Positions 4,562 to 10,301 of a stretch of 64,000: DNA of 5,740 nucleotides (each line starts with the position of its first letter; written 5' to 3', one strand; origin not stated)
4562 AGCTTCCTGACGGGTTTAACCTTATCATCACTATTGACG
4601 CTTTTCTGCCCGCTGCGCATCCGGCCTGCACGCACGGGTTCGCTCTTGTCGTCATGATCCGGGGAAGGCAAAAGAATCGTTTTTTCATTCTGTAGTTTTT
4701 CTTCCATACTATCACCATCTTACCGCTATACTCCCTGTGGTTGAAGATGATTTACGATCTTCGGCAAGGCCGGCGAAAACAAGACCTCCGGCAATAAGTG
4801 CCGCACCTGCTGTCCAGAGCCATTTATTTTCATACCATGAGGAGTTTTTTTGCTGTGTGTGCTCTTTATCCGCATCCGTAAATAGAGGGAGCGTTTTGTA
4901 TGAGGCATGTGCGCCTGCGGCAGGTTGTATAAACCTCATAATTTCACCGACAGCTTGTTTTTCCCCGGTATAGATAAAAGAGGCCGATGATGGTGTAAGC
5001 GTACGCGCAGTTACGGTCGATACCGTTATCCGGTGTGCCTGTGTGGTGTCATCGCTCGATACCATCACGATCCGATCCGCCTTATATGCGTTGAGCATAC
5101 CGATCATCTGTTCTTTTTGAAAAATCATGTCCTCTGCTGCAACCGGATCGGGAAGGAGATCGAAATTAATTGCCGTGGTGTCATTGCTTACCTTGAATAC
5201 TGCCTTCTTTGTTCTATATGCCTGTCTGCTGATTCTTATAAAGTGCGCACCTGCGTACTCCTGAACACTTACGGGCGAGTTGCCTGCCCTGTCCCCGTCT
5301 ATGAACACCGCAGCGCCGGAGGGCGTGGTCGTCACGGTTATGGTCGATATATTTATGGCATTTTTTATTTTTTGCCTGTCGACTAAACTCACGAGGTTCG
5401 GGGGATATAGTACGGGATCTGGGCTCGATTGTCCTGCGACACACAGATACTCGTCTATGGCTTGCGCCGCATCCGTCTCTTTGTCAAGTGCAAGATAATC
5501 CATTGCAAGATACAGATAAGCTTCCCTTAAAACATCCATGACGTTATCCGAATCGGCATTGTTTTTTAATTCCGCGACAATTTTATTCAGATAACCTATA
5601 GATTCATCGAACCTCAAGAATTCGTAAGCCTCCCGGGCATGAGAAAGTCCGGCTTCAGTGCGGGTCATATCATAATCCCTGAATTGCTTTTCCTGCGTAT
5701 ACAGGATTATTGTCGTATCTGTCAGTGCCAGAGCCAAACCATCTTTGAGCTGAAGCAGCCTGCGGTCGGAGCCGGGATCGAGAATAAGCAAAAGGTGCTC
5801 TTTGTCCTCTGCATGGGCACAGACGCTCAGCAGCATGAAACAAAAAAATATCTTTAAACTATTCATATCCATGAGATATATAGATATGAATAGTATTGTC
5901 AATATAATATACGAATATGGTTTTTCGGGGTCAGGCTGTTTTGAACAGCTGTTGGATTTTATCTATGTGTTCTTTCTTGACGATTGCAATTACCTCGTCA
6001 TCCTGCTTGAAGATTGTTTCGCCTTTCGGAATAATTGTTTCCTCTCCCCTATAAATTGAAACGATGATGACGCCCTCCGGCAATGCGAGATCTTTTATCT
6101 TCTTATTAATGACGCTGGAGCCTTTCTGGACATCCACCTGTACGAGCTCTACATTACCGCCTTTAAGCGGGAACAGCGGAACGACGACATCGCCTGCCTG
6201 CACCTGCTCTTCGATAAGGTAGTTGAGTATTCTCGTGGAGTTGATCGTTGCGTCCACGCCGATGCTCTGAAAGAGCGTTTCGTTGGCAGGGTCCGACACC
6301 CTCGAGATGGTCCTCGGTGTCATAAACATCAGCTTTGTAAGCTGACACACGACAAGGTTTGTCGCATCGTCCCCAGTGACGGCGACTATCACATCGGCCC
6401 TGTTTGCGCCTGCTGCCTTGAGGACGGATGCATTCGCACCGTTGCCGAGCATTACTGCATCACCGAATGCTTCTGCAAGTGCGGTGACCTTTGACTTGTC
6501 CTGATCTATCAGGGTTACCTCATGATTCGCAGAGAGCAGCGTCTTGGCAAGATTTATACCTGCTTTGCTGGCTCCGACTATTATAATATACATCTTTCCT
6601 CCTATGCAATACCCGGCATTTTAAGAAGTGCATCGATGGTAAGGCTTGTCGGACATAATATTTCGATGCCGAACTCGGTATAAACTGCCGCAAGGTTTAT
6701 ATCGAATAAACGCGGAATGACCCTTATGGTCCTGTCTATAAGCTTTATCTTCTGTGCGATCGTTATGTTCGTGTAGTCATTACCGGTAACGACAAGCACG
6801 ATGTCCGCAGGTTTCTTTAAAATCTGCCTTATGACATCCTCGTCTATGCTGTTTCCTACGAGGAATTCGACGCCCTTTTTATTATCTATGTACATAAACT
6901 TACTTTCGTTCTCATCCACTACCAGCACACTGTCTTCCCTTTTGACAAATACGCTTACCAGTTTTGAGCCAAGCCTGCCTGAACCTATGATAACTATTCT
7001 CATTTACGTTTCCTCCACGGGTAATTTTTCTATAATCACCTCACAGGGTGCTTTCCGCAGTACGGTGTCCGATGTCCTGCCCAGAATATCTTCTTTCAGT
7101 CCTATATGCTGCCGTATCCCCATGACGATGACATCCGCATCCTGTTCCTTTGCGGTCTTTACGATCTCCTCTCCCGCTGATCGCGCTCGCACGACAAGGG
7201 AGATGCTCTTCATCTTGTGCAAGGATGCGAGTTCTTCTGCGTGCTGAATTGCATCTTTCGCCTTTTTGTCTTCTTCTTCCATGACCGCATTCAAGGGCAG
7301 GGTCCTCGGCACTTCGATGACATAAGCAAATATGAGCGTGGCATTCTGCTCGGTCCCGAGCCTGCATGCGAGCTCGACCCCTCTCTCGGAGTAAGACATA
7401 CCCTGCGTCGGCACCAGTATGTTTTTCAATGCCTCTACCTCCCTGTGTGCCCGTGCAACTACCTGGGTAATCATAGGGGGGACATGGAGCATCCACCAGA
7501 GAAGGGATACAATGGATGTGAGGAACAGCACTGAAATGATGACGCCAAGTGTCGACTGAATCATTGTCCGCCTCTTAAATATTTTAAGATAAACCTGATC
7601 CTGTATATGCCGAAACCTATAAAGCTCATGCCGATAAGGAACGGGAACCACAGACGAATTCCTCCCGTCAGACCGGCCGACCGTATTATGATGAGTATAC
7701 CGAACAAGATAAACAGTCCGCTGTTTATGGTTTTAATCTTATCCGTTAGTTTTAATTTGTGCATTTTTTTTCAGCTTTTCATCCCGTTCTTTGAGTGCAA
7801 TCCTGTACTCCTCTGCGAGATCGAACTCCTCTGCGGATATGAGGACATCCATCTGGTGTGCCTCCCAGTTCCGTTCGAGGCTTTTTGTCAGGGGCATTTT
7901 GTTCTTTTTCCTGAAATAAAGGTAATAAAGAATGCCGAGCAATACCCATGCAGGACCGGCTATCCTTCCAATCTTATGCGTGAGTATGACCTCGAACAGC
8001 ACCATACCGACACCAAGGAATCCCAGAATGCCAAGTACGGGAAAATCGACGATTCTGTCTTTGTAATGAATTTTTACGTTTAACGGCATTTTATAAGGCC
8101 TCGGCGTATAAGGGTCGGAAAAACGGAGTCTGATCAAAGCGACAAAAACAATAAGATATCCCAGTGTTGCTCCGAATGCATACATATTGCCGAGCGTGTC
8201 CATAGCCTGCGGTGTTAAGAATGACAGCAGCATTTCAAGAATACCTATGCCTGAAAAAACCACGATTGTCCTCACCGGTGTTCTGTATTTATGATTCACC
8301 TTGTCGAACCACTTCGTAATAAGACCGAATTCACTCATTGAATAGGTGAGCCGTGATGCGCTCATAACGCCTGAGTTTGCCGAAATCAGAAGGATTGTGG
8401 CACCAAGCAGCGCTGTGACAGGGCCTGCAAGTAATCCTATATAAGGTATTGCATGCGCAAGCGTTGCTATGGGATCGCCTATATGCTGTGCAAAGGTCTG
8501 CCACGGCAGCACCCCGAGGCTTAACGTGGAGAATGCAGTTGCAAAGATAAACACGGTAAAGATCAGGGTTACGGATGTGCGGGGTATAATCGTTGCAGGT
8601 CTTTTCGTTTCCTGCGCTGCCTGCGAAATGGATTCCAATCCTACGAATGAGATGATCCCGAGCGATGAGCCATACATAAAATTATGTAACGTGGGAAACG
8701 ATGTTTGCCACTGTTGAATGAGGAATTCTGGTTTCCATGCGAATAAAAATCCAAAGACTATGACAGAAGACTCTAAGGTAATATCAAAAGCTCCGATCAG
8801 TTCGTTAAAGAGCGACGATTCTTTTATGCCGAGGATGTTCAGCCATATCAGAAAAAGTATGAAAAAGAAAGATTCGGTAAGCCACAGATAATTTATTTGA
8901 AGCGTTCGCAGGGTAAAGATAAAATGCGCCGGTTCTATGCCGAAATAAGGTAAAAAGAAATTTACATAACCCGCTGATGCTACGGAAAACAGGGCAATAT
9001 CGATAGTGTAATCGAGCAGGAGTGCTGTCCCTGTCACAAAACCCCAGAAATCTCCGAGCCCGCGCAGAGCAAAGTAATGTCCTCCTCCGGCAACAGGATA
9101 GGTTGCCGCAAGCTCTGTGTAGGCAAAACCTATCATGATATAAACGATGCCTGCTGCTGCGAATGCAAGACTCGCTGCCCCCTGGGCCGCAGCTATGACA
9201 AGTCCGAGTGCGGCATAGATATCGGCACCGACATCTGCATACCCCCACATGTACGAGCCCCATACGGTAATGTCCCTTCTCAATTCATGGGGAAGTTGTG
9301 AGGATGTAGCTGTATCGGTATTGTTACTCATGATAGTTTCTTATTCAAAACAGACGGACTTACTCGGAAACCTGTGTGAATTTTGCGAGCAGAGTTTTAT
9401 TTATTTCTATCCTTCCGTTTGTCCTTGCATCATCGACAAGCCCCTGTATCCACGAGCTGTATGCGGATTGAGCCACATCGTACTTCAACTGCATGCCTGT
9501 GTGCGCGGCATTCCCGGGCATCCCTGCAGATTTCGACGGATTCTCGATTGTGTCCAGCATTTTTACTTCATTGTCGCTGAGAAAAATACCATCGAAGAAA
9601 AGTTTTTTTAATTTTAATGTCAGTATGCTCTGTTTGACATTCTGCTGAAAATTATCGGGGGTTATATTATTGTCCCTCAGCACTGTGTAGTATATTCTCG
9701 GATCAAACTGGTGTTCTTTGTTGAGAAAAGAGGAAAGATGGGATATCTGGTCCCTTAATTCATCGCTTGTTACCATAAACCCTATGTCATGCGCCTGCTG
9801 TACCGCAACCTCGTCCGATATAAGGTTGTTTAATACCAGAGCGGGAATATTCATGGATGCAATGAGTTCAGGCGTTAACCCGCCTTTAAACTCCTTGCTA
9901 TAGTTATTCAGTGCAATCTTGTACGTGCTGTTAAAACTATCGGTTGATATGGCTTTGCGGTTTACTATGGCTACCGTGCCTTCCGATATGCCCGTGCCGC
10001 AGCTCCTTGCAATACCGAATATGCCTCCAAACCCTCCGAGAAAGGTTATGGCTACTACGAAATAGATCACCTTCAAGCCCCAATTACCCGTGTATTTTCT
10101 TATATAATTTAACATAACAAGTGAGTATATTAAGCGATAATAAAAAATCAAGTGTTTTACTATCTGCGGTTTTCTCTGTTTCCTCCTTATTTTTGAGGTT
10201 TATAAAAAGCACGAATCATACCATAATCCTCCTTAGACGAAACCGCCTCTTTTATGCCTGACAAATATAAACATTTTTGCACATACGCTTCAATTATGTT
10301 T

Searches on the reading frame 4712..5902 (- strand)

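Call 47: search_protein_families(library=pfam, max_evalue=0.000001, proteins=[window:4712-5902:-])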
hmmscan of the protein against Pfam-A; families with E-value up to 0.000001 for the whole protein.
window:4712-5902:- (396 aa): 1 family
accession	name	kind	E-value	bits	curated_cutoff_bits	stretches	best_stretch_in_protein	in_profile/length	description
PF08308.17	PEGA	-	2.7e-10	40.5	20.8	1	186-248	2-66/71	PEGA domain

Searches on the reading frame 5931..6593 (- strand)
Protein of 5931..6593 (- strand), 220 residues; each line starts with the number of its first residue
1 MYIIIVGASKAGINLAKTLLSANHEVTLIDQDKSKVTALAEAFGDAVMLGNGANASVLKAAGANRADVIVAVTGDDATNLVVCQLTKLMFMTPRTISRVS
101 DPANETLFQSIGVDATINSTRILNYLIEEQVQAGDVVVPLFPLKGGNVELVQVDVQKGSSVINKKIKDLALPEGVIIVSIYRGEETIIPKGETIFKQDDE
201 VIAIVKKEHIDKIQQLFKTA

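Call 47: search_protein_families(library=pfam, max_evalue=0.000001, proteins=[window:5931-6593:-])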
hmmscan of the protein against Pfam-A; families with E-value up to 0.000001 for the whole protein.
window:5931-6593:- (220 aa): 2 families
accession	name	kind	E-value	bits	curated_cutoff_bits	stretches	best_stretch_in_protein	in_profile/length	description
PF02254.24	TrkA_N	-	1.6e-27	96.6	23.8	1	3-118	1-115/116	TrkA-N domain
PF02080.26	TrkA_C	-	3.9e-18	65.5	27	1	150-217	1-70/71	TrkA-C domain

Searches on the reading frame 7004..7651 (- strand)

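Call 47: search_protein_families(library=pfam, max_evalue=0.000001, proteins=[window:7004-7651:-])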
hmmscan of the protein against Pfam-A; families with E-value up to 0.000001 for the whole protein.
window:7004-7651:- (215 aa): 1 family
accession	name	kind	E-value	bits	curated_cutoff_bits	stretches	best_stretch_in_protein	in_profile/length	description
PF00582.32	Usp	-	5.8e-25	88.9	24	1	76-207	3-139/141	Universal stress protein family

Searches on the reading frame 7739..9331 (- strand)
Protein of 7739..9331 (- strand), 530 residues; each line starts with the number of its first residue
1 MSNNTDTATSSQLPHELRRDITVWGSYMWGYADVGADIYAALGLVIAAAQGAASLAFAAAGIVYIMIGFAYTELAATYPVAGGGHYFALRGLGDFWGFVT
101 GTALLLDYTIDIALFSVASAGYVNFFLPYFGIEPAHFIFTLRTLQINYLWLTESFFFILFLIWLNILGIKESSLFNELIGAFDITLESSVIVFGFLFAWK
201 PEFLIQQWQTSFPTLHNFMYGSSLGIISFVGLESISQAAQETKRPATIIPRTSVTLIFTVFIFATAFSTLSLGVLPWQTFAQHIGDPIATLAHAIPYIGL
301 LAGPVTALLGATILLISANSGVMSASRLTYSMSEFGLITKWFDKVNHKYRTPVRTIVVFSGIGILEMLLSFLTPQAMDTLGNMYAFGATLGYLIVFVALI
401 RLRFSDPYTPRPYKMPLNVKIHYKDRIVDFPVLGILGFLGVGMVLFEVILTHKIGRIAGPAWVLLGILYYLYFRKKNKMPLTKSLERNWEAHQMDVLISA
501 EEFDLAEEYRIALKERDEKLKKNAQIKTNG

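Call 47: search_protein_families(library=pfam, max_evalue=0.000001, proteins=[window:7739-9331:-])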
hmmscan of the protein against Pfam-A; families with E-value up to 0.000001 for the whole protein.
window:7739-9331:- (530 aa): 2 families
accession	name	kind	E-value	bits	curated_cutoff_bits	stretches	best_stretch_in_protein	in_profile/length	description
PF13520.12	AA_permease_2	-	6e-38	131.3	27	1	34-446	15-402/427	Amino acid permease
PF00324.27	AA_permease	-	4e-28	98.8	24.6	1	35-404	12-383/470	Amino acid permease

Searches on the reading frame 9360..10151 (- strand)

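Call 47: search_protein_families(library=pfam, max_evalue=0.000001, proteins=[window:9360-10151:-])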
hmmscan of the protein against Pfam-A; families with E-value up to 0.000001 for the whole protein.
window:9360-10151:- (263 aa): 2 families
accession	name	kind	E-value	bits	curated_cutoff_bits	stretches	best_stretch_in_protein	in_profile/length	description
PF13624.11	SurA_N_3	-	4.3e-35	121.4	27.2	1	13-181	1-161/162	SurA-like N-terminal domain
PF13623.11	SurA_N_2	-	4.1e-19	69.3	28.5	1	14-157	1-144/145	SurA-like N-terminal domain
